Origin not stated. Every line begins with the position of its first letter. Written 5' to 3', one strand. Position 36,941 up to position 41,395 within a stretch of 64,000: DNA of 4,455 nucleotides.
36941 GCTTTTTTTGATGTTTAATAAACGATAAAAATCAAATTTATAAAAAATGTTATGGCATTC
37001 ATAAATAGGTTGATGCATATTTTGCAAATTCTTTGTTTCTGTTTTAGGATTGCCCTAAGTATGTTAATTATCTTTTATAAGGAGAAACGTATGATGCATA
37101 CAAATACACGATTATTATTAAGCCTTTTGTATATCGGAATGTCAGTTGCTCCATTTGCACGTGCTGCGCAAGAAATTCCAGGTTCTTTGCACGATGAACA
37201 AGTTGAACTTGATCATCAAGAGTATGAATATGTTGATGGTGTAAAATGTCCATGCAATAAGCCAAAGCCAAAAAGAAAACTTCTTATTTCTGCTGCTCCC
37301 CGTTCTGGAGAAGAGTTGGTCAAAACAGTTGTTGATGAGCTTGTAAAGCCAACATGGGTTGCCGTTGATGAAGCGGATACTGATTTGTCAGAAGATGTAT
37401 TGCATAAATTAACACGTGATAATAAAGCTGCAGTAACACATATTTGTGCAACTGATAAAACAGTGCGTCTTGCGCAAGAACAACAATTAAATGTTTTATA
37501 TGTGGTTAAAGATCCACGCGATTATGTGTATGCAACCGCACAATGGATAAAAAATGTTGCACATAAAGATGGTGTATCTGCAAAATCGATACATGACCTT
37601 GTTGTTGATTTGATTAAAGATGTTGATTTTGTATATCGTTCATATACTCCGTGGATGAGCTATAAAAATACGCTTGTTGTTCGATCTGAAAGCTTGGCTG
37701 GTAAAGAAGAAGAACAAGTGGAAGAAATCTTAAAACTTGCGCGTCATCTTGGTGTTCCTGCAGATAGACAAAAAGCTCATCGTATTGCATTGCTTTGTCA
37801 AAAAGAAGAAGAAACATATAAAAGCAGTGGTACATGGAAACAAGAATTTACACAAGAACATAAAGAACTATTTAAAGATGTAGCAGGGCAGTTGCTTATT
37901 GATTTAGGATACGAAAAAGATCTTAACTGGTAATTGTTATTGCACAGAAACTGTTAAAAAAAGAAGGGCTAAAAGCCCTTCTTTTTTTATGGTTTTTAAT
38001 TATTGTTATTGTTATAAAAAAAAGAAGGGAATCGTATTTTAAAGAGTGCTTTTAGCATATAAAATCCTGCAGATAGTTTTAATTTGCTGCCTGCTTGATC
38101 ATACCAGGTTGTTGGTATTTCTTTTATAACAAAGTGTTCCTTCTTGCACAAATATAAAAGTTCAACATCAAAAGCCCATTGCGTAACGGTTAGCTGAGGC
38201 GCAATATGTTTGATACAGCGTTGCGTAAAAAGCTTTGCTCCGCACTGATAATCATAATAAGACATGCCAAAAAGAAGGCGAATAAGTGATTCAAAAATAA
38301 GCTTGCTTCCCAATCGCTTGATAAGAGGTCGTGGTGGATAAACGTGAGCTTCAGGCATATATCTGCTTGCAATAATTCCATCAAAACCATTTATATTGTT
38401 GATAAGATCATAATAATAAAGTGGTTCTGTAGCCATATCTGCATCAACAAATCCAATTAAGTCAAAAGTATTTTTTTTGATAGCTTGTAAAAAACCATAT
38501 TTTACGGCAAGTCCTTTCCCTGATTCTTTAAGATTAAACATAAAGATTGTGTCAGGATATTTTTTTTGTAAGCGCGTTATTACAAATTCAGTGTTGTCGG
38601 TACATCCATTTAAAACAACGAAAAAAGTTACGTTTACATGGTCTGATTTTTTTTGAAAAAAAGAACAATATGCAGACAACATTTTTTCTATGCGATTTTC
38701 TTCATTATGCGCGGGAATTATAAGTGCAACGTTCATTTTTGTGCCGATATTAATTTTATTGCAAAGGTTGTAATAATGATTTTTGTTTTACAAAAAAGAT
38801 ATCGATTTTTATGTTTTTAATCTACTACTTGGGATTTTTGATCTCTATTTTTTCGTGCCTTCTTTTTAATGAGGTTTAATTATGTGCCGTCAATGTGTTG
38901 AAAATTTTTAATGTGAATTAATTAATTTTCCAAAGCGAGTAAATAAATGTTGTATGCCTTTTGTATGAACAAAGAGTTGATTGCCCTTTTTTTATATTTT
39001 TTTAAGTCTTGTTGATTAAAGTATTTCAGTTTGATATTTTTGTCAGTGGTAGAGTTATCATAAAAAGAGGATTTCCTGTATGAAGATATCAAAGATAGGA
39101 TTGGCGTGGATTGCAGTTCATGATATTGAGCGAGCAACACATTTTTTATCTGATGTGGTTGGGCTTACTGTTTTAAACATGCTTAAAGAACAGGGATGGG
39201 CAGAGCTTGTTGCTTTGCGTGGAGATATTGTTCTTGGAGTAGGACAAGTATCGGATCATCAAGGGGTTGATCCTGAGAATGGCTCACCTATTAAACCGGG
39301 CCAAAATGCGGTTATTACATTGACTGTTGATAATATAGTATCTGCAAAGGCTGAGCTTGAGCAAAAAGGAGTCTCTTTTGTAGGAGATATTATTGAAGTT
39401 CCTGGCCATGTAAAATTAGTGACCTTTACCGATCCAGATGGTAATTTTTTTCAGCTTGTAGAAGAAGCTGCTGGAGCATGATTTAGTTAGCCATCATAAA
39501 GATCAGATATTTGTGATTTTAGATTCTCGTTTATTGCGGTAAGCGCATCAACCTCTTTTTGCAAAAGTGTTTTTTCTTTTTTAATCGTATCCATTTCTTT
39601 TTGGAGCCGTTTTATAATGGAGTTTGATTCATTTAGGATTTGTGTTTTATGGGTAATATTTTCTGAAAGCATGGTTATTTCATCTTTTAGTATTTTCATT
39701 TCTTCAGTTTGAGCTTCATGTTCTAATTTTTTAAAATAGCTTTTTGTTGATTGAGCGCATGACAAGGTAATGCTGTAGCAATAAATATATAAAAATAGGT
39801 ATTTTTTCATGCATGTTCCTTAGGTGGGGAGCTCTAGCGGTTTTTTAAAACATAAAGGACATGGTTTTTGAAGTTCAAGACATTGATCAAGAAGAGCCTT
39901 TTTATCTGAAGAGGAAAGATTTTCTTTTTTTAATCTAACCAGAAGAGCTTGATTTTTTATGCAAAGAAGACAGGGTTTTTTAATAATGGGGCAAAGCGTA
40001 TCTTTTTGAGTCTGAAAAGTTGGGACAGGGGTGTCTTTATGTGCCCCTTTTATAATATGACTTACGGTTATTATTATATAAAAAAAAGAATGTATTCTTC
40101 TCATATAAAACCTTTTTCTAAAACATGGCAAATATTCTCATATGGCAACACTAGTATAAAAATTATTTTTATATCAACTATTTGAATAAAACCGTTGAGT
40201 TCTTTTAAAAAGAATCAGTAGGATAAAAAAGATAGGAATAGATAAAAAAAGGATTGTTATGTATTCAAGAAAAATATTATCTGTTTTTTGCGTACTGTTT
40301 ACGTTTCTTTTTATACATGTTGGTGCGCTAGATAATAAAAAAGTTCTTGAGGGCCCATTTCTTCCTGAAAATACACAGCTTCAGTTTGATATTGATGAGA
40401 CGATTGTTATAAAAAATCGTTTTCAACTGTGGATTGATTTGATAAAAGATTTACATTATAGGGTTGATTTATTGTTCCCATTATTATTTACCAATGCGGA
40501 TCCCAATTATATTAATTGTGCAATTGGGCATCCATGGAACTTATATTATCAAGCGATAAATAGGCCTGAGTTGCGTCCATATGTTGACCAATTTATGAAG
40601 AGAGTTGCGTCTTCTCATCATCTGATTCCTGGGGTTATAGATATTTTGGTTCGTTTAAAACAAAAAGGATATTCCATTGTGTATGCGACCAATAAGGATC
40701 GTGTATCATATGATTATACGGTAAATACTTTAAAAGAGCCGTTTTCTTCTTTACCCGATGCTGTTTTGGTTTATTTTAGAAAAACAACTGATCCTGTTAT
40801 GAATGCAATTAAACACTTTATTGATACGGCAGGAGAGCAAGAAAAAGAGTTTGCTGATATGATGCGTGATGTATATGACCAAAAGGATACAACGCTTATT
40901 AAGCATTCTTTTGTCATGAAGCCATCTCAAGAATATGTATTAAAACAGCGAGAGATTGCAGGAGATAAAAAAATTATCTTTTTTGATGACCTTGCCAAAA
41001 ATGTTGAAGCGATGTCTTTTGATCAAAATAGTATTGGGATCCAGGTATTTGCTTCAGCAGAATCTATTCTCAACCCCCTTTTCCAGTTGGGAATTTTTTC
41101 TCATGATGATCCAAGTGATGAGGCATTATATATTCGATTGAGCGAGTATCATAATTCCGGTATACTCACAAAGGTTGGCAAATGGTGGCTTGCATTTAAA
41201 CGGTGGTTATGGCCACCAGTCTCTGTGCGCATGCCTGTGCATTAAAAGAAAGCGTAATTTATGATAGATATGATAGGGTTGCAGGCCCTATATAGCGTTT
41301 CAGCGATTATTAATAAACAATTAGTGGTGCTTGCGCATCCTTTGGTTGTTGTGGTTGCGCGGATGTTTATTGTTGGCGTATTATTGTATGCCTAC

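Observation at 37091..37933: Signal-peptide-bearing PAPS-type sulfotransferase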

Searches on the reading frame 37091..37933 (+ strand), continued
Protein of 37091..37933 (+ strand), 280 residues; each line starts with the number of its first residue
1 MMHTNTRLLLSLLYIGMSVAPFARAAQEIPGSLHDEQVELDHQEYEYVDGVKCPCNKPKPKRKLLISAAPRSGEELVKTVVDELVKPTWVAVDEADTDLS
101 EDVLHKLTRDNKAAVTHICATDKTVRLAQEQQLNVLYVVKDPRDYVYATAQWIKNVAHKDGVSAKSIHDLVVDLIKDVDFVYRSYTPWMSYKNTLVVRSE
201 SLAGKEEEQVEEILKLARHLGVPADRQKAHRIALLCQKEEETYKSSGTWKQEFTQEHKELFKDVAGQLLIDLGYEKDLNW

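Call 60: search_protein_families(library=pfam, proteins=[L052:9215-9943:+, L052:3622-4347:-, L051:7020-7895:+, L051:8860-9258:+, L021:6599-8011:-, L053:322-1329:-], max_evalue=0.01)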
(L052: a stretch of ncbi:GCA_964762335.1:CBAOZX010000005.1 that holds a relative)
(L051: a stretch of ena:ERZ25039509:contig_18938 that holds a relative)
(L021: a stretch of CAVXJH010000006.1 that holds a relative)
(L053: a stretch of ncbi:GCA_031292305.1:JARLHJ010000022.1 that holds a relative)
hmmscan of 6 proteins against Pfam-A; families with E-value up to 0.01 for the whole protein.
L052:9215-9943:+ (242 aa): 5 families
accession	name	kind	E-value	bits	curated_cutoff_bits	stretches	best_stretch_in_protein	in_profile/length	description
PF07931.18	CPT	-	4.4e-38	131.2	22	1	34-225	2-170/172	Chloramphenicol phosphotransferase-like protein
PF13671.12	AAA_33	-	7.6e-08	33.2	27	1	35-183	1-121/143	AAA domain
PF13238.12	AAA_18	-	0.0001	23.2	29.4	1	36-181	1-112/128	AAA domain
PF06414.18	Zeta_toxin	-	0.0031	17.4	22.3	0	24-68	6-53/199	Zeta toxin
PF01583.26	APS_kinase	-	0.006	17.1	21.1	0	32-59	1-29/152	Adenylylsulphate kinase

L052:3622-4347:- (241 aa): 3 families
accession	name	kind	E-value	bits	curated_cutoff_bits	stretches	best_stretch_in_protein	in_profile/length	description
PF00406.28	ADK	-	2.5e-30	106.1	26.8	1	31-211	1-143/151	Adenylate kinase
PF13207.12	AAA_17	-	5.1e-13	49.9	27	1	34-155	3-122/136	AAA domain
PF05191.20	ADK_lid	-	4.5e-05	23.7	26.6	1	155-189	1-35/36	Adenylate kinase, active site lid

L051:7020-7895:+ (291 aa): 0 families

L051:8860-9258:+ (132 aa): 0 families

L021:6599-8011:- (470 aa): 9 families
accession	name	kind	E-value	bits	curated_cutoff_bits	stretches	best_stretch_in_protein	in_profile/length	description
PF00535.33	Glycos_transf_2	-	2.9e-24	86.3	23.3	1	236-375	1-132/168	Glycosyl transferase family 2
PF10111.15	Glyco_tranf_2_2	-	2.4e-07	31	27.3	1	236-341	1-110/276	Glycosyltransferase like family 2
PF13641.12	Glyco_tranf_2_3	-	2.4e-06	28.2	27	1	235-350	3-123/230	Glycosyltransferase like family 2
PF13489.12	Methyltransf_23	-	5e-06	26.8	27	1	29-182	6-163/164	Methyltransferase domain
PF13847.12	Methyltransf_31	-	1.3e-05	25.3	27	1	42-139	3-113/145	Methyltransferase domain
PF07021.18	MetW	-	0.0006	19.9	21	1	39-178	10-151/193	Methionine biosynthesis protein MetW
PF08241.18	Methyltransf_11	-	0.0074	17.3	21.2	0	47-134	1-94/95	Methyltransferase domain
PF08242.18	Methyltransf_12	-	0.0085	17.2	30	0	47-132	1-97/98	Methyltransferase domain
PF13506.12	Glyco_transf_21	-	0.0087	16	21.7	0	301-346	18-63/174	Glycosyl transferase family 21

L053:322-1329:- (335 aa): 1 family
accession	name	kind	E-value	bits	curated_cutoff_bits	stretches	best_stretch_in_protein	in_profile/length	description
PF24785.1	RXYLT1_C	-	7.1e-08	32.5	27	1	236-302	70-149/187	RXYLT1 C-terminal domain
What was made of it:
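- Tried and rejected: It is a CPT-family kinase; the APS_kinase match is only at E 0.006, below the cut-off (call 60).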

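Call 63: search_protein_families(library=pfam, proteins=[L014:4227-5906:+, L014:473-1408:+, L014:1434-2306:+, L014:2281-3096:+, L014:3112-3996:+, L014:6895-7860:+, L014:8231-9256:-, L014:9517-10533:-], max_evalue=0.001)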
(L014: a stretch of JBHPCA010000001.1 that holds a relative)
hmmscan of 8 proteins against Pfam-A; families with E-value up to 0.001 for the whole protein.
L014:4227-5906:+ (559 aa): 3 families
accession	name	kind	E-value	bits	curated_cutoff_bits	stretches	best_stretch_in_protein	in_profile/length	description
PF01747.23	ATP-sulfurylase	-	5.4e-84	281.3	24.3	1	162-376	2-211/212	ATP-sulfurylase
PF01583.26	APS_kinase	-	3e-58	196.6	21.1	1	384-536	1-152/152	Adenylylsulphate kinase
PF14306.12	PUA_2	-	4.9e-46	156.7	27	1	24-152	30-157/159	PUA-like domain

L014:473-1408:+ (311 aa): 0 families

L014:1434-2306:+ (290 aa): 2 families
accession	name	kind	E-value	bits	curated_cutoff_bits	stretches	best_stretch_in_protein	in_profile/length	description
PF00535.33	Glycos_transf_2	-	1.1e-17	64.9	23.3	1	45-201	2-160/168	Glycosyl transferase family 2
PF13641.12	Glyco_tranf_2_3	-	0.00057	20.4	27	1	43-154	3-114/230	Glycosyltransferase like family 2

L014:2281-3096:+ (271 aa): 1 family
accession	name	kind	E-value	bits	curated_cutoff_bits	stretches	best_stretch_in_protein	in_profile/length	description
PF03414.19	Glyco_transf_6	-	4.5e-47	160.8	25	1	45-270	71-312/313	Glycosyltransferase family 6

L014:3112-3996:+ (294 aa): 2 families
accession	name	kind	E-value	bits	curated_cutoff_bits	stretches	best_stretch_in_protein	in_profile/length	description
PF00535.33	Glycos_transf_2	-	2.6e-25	89.7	23.3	1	41-154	2-111/168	Glycosyl transferase family 2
PF13641.12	Glyco_tranf_2_3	-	2.5e-09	37.9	27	1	39-152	3-116/230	Glycosyltransferase like family 2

L014:6895-7860:+ (321 aa): 3 families
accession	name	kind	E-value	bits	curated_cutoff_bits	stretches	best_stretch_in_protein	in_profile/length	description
PF04488.21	Gly_transf_sug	-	3.5e-15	56.9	23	1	96-179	1-92/93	Glycosyltransferase sugar-binding region containing DXD motif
PF12919.13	TcdA_TcdB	-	4.7e-10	39.7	23.6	1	123-164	154-194/382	TcdA/TcdB catalytic glycosyltransferase domain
PF05704.18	Caps_synth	-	1.7e-08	34.7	24.5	1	65-209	28-183/278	Capsular polysaccharide synthesis protein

L014:8231-9256:- (341 aa): 0 families

L014:9517-10533:- (338 aa): 0 families

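Call 65: find_homologous_proteins(query=L014:4227-5906:+, max_evalue=1e-40)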
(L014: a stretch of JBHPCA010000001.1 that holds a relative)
Query L014:4227-5906:+ (559 aa): 8000 proteins with E <= 1e-40 among 8000 candidates; the best 120 are listed.
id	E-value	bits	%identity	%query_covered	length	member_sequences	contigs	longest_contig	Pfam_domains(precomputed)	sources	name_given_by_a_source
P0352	0.0e+0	1290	100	100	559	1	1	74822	PF14306.13,PF01747.24,PF01583.27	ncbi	ncbi:bifunctional sulfate adenylyltransferase/adenylylsulfate kinase [Candidatus Dependentiae bacter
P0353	0.0e+0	1075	82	100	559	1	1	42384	PF14306.13,PF01747.24,PF01583.27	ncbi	ncbi:bifunctional sulfate adenylyltransferase/adenylylsulfate kinase [Candidatus Dependentiae bacter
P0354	0.0e+0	1048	79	100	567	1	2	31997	PF14306.13,PF01747.24,PF01583.27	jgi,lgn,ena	-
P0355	3.1e-256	869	67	99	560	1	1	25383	PF14306.13,PF01747.24,PF01583.27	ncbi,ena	-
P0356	2.4e-234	797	62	98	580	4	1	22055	PF14306.13,PF01747.24,PF01583.27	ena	-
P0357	1.2e-231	788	61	96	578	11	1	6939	PF14306.13,PF01747.24,PF01583.27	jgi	jgi:sulfate adenylyltransferase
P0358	9.3e-230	782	61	96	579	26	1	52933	PF14306.13,PF01747.24,PF01583.27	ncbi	-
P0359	1.6e-229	781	60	96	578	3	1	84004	PF14306.13,PF01747.24,PF01583.27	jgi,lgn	-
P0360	1.2e-228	778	61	96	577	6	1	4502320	PF14306.13,PF01747.24,PF13671.13,PF01583.27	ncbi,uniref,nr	ncbi:bifunctional sulfate adenylyltransferase/adenylylsulfate kinase [Rhodocaloribacter litoris]|uni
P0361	4.7e-228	776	60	98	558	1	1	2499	PF14306.13,PF01747.24,PF13238.13,PF01583.27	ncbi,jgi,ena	jgi:sulfate adenylyltransferase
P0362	9.5e-228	775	55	99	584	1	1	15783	PF14306.13,PF01747.24,PF01583.27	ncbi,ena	-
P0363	6.1e-227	773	60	99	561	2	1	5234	PF14306.13,PF01747.24,PF01583.27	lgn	-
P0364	6.3e-227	772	61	96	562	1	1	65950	PF14306.13,PF01747.24,PF01583.27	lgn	-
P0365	7.3e-227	772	61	96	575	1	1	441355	PF14306.13,PF01747.24,PF01583.27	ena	-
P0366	2.9e-226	770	60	96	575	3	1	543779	PF14306.13,PF01747.24,PF01583.27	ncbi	ncbi:MAG: bifunctional sulfate adenylyltransferase/adenylylsulfate kinase [Rhodothermales bacterium]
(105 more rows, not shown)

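Call 71: find_related_loci(query=window:37091-37930:+, collection=metagenome_contigs, flank=8000)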
Query window:37091-37930:+ (280 aa) in metagenome_contigs; peptide patterns used: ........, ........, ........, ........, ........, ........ (x = any residue, [..] = any of these).
260 stretches matched a pattern; 1 encode a relative of the query (tblastn E <= 1e-3); 1 distinct loci.
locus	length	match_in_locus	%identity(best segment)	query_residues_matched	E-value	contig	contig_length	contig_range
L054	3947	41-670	28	87-280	3e-18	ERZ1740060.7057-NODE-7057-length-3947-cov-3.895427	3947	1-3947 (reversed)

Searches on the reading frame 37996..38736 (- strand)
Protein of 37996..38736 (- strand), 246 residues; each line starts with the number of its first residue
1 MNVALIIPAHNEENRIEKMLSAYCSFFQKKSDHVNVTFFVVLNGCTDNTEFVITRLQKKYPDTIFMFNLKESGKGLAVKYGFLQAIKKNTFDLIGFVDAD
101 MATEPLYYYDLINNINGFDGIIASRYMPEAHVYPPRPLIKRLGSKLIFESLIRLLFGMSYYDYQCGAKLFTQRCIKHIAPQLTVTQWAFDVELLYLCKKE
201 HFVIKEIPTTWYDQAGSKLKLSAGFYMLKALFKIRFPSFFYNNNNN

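Call 3: search_protein_families(library=pfam, proteins=[window:37996-38736:-], max_evalue=1)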
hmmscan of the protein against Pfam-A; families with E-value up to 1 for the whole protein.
window:37996-38736:- (246 aa): 6 families
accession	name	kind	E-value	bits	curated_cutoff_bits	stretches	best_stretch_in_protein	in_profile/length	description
PF00535.33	Glycos_transf_2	-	6.5e-13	49.4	23.3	1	5-145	2-135/168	Glycosyl transferase family 2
PF13641.12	Glyco_tranf_2_3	-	2.8e-07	31.2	27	1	3-105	3-101/230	Glycosyltransferase like family 2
PF13733.12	Glyco_transf_7N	-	0.0065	16.5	27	0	2-41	48-85/134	N-terminal region of glycosyl transferase group 7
PF13704.12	Glyco_tranf_2_4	-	0.015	16.2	27.5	1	10-100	1-81/98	Glycosyl transferase family 2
PF05679.22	CHGN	-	0.056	12.7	23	1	2-104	260-368/512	Chondroitin N-acetylgalactosaminyltransferase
PF21721.2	Gp38_N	-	0.19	12.2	25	1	210-227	19-36/40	Phage tail fibre adhesin Gp38 N-terminal domain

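Call 4: search_protein_families(library=ncbifam, proteins=[window:37996-38736:-], max_evalue=1)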
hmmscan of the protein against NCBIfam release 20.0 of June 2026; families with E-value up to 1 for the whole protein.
window:37996-38736:- (246 aa): 14 families
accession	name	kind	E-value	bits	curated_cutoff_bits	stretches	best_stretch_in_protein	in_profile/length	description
NF038302.1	EPS_HpsE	equivalog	4.7e-11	42.2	300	1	2-105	2-101/307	hormogonium polysaccharide biosynthesis glycosyltransferase HpsE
TIGR04182.1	glyco_TIGR04182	equivalog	5e-07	29.4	325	1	2-231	1-214/293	S-layer glycoprotein N-glycosyltransferase AglJ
TIGR03937.1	PgaC_IcaA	equivalog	9.8e-07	28.1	422.3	1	2-102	46-137/407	poly-beta-1,6-N-acetyl-D-glucosamine synthase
NF047588.1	GlcsyltransPgfSStrep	equivalog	4.8e-05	22.7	500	1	1-125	1-121/308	glycosyltransferase PgfS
NF007482.0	PRK10073.1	equivalog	0.00011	21.4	423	1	3-113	8-108/334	glycosyltransferase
NF010496.0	PRK13915.1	equivalog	0.00028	20.1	262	1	2-103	32-129/307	glucosyl-3-phosphoglycerate synthase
NF041865.1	EpsU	equivalog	0.00033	19.8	700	1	4-105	42-137/394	exopolysaccharide biosynthesis GT2 family glycosyltransferase EpsU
TIGR03472.1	HpnI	equivalog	0.0012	17.8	310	1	3-122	43-159/373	bacteriohopanetetrol glucosamine biosynthesis glycosyltransferase HpnI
TIGR03111.1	glyc2_xrt_Gpos1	hypoth_equivalog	0.0025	16.6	363.95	1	2-91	50-136/439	TIGR03111 family XrtG-associated glycosyltransferase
TIGR04242.1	nodulat_NodC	equivalog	0.018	14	550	1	3-105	50-146/395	chitooligosaccharide synthase NodC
NF045692.1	OglycostaseCruG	equivalog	0.02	13.8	600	1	2-105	42-142/386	2'-O-glycosyltransferase CruG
NF058614.1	PPMAGASynPpgS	equivalog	0.024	14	370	1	3-209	2-194/226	polyprenyl-phospho-N-acetylgalactosaminyl synthase PpgS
TIGR04283.1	glyco_like_mftF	equivalog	0.079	12.5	182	1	4-85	2-71/221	TIGR04283 family arsenosugar biosynthesis glycosyltransferase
NF041875.1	EPS_EpsD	equivalog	0.12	11.8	370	1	4-105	2-94/325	exopolysaccharide biosynthesis glycosyltransferase EpsD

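Call 52: search_solved_structures(query=window:37996-38736:-, max_evalue=0.001)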
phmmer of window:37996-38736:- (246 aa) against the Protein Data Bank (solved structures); distinct sequences matched with E-value up to 0.001: 1.
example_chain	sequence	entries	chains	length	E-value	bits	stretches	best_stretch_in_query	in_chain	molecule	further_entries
5mlz_A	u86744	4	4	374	3.2e-06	30.3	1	1-233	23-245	Dolichol monophosphate mannose synthase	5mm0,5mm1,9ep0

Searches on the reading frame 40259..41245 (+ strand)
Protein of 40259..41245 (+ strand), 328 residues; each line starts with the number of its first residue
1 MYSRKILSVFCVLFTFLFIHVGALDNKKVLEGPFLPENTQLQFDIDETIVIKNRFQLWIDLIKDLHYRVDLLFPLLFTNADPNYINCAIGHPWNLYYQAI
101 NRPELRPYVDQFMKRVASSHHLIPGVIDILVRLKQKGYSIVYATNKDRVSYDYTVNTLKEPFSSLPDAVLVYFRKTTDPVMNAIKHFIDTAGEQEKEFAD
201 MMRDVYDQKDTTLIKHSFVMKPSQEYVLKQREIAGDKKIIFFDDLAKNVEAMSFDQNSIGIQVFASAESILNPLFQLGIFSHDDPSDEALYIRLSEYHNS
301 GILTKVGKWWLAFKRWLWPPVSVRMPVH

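Call 3: search_protein_families(library=pfam, proteins=[window:40259-41245:+], max_evalue=1)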
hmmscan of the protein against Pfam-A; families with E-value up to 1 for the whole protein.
window:40259-41245:+ (328 aa): 5 families
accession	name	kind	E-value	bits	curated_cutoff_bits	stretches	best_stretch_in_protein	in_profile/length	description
PF13419.12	HAD_2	-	6.2e-06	26.9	23.8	1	43-159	3-117/178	Haloacid dehalogenase-like hydrolase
PF00702.32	Hydrolase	-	0.0011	19.9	26.4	1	43-156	6-133/191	haloacid dehalogenase-like hydrolase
PF03767.20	Acid_phosphat_B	-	0.0056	16.6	27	1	119-160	118-159/230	HAD superfamily, subfamily IIIB (Acid phosphatase)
PF13344.12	Hydrolase_6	-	0.0099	16.3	27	1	119-158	12-51/101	Haloacid dehalogenase-like hydrolase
PF24694.1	LNS2_PITM1-3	-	0.049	14.1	27.7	1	117-172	17-70/124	PITM 1-3, LNS2 domain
